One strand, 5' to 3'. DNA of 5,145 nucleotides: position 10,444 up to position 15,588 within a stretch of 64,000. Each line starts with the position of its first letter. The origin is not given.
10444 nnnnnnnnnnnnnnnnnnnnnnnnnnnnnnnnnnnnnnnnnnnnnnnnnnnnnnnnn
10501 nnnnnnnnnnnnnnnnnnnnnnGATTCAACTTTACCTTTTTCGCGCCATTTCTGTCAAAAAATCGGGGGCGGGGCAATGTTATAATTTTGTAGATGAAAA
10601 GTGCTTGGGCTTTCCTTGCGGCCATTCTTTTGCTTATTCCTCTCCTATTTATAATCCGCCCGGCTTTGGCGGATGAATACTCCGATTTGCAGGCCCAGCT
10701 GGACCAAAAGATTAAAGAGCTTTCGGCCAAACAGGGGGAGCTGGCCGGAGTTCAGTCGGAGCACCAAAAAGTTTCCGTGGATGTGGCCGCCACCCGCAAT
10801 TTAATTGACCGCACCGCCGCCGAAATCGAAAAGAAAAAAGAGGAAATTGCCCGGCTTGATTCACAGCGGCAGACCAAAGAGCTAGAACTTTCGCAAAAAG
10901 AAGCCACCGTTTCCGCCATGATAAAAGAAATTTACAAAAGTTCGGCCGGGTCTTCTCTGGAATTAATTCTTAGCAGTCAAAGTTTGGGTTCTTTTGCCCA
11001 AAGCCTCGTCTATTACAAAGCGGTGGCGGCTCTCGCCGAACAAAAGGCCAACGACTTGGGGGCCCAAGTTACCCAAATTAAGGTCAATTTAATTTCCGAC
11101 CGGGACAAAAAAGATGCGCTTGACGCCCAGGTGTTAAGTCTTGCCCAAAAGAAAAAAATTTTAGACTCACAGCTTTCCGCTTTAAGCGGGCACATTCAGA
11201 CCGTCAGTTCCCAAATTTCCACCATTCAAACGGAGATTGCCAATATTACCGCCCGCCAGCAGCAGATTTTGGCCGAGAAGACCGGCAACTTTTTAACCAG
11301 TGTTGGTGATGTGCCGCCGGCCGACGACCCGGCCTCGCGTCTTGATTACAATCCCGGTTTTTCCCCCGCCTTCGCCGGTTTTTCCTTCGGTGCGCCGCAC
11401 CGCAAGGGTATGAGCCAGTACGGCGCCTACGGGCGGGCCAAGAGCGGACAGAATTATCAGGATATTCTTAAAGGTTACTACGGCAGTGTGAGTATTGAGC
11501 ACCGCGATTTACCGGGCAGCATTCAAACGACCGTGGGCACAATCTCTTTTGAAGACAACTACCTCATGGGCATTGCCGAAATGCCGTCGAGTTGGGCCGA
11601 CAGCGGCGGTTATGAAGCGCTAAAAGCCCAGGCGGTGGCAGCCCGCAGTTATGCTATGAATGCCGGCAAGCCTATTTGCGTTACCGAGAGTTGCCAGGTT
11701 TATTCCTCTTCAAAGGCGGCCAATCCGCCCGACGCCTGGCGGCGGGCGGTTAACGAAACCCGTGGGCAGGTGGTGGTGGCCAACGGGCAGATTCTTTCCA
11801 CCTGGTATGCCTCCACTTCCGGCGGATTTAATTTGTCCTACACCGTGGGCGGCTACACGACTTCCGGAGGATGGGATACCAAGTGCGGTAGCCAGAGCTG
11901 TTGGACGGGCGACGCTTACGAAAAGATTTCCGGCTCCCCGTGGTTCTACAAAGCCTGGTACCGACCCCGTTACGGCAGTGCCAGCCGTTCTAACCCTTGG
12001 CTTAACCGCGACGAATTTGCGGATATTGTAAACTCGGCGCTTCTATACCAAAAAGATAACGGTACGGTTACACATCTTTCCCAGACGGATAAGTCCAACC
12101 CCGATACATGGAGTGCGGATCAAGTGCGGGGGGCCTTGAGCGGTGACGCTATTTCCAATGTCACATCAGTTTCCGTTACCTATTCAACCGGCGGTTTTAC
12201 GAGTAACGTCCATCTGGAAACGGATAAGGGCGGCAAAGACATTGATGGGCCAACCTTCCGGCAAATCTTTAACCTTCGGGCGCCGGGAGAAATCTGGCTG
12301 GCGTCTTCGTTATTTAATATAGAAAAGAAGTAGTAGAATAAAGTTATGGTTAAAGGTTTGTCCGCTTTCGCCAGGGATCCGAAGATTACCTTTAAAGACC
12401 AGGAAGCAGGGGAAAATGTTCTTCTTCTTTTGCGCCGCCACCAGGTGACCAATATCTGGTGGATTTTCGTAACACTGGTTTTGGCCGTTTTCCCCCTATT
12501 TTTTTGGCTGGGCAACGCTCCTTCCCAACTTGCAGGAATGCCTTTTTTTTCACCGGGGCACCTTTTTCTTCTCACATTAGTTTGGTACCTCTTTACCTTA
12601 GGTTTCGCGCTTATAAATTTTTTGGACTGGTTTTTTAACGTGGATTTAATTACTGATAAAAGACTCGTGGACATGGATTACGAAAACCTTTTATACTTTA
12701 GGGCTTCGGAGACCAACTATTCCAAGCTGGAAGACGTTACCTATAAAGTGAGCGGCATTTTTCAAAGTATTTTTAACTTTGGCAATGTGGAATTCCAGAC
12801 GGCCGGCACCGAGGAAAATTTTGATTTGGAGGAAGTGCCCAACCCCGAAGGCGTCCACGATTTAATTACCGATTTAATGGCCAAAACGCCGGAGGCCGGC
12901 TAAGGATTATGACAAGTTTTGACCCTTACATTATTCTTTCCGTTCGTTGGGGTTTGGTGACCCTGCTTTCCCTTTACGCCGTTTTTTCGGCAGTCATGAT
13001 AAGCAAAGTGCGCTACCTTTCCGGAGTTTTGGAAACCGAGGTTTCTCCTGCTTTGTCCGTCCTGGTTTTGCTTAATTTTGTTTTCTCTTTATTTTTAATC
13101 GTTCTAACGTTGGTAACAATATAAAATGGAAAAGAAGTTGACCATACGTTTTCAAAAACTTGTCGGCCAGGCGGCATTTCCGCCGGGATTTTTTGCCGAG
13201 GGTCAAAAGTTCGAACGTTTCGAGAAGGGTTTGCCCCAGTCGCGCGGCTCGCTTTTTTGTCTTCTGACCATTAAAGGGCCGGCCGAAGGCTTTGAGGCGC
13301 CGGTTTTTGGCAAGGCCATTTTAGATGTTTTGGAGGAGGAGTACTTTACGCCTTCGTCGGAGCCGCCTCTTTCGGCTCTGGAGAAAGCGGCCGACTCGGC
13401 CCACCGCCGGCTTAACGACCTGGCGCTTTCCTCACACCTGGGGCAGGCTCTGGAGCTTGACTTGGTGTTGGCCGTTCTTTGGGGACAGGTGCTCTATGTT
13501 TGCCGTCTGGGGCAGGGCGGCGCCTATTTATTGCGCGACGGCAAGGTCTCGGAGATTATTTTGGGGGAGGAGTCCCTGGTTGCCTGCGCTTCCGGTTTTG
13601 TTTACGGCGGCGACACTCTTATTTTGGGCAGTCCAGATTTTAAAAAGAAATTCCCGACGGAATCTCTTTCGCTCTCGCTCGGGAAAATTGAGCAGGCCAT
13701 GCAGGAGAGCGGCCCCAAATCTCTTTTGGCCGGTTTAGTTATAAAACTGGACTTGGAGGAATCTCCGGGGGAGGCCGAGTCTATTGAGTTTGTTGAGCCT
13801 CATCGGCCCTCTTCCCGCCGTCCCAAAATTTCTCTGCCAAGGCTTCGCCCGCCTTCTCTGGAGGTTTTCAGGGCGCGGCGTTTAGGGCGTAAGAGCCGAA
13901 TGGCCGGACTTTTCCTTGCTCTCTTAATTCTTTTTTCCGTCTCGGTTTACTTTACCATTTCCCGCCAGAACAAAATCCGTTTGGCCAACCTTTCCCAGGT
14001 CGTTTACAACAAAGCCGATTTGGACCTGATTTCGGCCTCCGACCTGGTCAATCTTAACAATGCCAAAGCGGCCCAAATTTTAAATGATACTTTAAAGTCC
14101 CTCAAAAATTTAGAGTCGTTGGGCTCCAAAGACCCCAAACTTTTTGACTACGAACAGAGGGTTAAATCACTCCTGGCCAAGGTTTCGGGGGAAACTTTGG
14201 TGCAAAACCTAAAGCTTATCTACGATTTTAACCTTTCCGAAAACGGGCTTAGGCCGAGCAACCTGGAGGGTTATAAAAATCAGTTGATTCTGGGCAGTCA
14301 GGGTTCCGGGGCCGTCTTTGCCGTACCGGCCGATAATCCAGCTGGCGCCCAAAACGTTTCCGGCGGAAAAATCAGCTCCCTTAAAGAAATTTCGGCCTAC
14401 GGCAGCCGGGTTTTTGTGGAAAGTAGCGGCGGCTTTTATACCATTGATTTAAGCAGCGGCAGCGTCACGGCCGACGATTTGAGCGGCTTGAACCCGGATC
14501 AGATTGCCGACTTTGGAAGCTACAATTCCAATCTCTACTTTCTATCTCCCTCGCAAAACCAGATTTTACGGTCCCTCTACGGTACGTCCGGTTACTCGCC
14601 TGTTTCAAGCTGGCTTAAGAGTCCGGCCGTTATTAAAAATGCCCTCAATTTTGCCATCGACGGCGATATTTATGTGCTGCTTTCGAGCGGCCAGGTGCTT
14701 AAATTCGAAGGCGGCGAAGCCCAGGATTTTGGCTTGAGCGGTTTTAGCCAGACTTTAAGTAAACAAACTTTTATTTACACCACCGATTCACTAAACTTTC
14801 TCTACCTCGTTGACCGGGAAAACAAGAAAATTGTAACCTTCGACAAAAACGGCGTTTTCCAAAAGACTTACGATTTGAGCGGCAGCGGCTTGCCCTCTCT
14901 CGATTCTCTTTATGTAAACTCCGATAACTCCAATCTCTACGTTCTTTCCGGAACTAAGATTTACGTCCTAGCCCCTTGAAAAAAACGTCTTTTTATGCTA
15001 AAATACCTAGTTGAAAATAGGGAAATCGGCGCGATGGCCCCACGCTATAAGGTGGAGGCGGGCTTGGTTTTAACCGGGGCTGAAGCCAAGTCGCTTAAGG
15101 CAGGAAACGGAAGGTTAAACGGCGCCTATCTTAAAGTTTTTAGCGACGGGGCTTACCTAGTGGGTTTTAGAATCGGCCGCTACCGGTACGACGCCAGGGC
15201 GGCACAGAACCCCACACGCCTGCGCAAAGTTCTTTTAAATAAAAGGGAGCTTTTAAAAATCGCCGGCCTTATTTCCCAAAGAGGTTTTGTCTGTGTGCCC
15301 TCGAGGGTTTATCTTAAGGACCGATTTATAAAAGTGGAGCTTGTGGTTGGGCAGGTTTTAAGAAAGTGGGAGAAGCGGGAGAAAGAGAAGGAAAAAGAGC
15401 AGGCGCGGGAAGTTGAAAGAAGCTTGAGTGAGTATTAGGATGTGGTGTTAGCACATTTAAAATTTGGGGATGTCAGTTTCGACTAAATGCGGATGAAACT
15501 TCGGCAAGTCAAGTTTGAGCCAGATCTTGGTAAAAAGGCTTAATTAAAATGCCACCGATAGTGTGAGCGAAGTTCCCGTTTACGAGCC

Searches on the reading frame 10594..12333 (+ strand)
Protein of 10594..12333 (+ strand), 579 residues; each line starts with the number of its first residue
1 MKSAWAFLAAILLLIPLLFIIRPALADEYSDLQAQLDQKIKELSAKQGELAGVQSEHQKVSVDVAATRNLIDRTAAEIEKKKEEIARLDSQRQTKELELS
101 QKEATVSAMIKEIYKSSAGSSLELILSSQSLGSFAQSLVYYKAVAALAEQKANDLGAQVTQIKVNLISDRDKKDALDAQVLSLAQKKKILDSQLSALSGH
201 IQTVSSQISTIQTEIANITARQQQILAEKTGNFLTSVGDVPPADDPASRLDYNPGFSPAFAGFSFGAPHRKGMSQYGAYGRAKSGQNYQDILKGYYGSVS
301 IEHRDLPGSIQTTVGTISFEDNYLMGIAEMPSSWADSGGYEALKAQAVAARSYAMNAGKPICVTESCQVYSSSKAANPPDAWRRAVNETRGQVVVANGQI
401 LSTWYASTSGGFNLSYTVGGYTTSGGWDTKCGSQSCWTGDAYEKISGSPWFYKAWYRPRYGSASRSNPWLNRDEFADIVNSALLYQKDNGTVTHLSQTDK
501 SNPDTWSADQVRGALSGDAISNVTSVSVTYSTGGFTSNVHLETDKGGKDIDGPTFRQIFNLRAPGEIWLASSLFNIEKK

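Call 7: search_protein_families(library=pfam, proteins=[window:10594-12333:+], max_evalue=0.01)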
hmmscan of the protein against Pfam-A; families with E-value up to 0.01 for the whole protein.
window:10594-12333:+ (579 aa): 1 family
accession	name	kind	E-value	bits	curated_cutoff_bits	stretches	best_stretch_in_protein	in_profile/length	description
PF08486.15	SpoIID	-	3.1e-15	57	23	1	320-394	14-95/97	Stage II sporulation protein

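Call 66: search_protein_families(library=ncbifam, proteins=[window:10594-12333:+], max_evalue=0.1)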
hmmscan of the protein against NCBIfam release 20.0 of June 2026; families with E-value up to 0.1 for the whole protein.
window:10594-12333:+ (579 aa): 13 families
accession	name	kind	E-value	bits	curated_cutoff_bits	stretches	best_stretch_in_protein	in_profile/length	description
TIGR02669.1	SpoIID_LytB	domain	2.2e-28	99.9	83.3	2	314-412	3-103/270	SpoIID/LytB domain-containing protein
TIGR02870.1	spore_II_D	equivalog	1e-15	57.7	234.75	2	314-412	69-187/338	stage II sporulation protein D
TIGR02168.1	SMC_prok_B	equivalog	4.7e-05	21.3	567.35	1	26-228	212-408/1181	chromosome segregation protein SMC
TIGR02169.1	SMC_prok_A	equivalog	8.5e-05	20.4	729.4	1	28-224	317-887/1165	chromosome segregation protein SMC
NF045487.1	ASRP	equivalog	0.00086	18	300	1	27-114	327-407/593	archaea-specific SMC-related protein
NF006543.0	PRK09039.1-2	equivalog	0.0029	17.4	305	0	11-113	30-133/350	peptidoglycan -binding protein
NF052320.1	Cbp1_fam_LP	subfamily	0.0036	16.8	90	1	41-112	95-166/286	Cbp1 family collagen-binding glycoprotein adhesin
TIGR04523.1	Mplasa_alph_rch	subfamily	0.0041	15.1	270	1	165-225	205-265/745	helix-rich protein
NF002572.0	PRK02224.1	equivalog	0.0042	15.4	1087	1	33-223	215-401/888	DNA double-strand break repair ATPase Rad50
TIGR02559.1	HrpB7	equivalog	0.015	15.7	134.4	1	26-107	71-151/158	type III secretion protein HrpB7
NF038218.1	IcmG_DotF_IVB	equivalog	0.022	14.4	200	0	159-221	105-167/266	type IVB secretion system protein IcmG/DotF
NF033930.1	pneumo_PspA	exception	0.046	12.4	850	1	31-196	182-327/659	pneumococcal surface protein A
NF041035.1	Rad50_Halo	equivalog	0.087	11.1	1000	0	33-221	215-399/883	DNA double-strand break repair ATPase Rad50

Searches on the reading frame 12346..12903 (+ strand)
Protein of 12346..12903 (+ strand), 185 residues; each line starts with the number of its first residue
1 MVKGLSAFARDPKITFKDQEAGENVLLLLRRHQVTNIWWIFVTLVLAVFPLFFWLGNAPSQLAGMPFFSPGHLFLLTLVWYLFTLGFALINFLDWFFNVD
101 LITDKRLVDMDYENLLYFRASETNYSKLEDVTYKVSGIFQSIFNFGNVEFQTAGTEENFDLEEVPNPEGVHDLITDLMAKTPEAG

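Call 7: search_protein_families(library=pfam, proteins=[window:12346-12903:+], max_evalue=0.01)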
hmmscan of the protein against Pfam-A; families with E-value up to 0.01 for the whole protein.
window:12346-12903:+ (185 aa): 1 family
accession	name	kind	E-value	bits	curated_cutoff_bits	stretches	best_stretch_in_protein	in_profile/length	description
PF03703.20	bPH_2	-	0.0083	16.8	22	0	121-173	25-77/78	Bacterial PH domain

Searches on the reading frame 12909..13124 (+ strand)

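Call 33: search_protein_families(library=pfam, proteins=[window:12909-13124:+], max_evalue=0.1)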
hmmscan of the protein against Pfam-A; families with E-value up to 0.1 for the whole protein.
window:12909-13124:+ (71 aa): 1 family
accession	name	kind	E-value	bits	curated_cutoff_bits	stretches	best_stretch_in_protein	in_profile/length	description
PF18901.5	DUF5657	-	2.1e-10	41.1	25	1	12-70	2-60/61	Family of unknown function (DUF5657)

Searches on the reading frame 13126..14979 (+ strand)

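Call 7: search_protein_families(library=pfam, proteins=[window:13126-14979:+], max_evalue=0.01)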
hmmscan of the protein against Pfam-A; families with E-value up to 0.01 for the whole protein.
window:13126-14979:+ (617 aa): 0 families

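Call 66: search_protein_families(library=ncbifam, proteins=[window:13126-14979:+], max_evalue=0.1)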
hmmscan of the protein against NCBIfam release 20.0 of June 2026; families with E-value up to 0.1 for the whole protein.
window:13126-14979:+ (617 aa): 1 family
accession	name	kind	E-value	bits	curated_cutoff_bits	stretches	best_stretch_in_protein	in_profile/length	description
NF035926.1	scyF_NHL_VPEP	equivalog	0.0045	16.2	350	1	478-582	182-283/376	scytonemin biosynthesis PEP-CTERM protein ScyF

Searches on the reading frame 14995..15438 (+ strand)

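Call 7: search_protein_families(library=pfam, proteins=[window:14995-15438:+], max_evalue=0.01)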
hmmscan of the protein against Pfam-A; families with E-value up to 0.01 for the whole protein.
window:14995-15438:+ (147 aa): 1 family
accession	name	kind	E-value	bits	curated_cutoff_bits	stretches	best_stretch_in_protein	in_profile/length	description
PF01668.23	SmpB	-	2.7e-31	108.8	27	1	19-145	16-142/143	SmpB protein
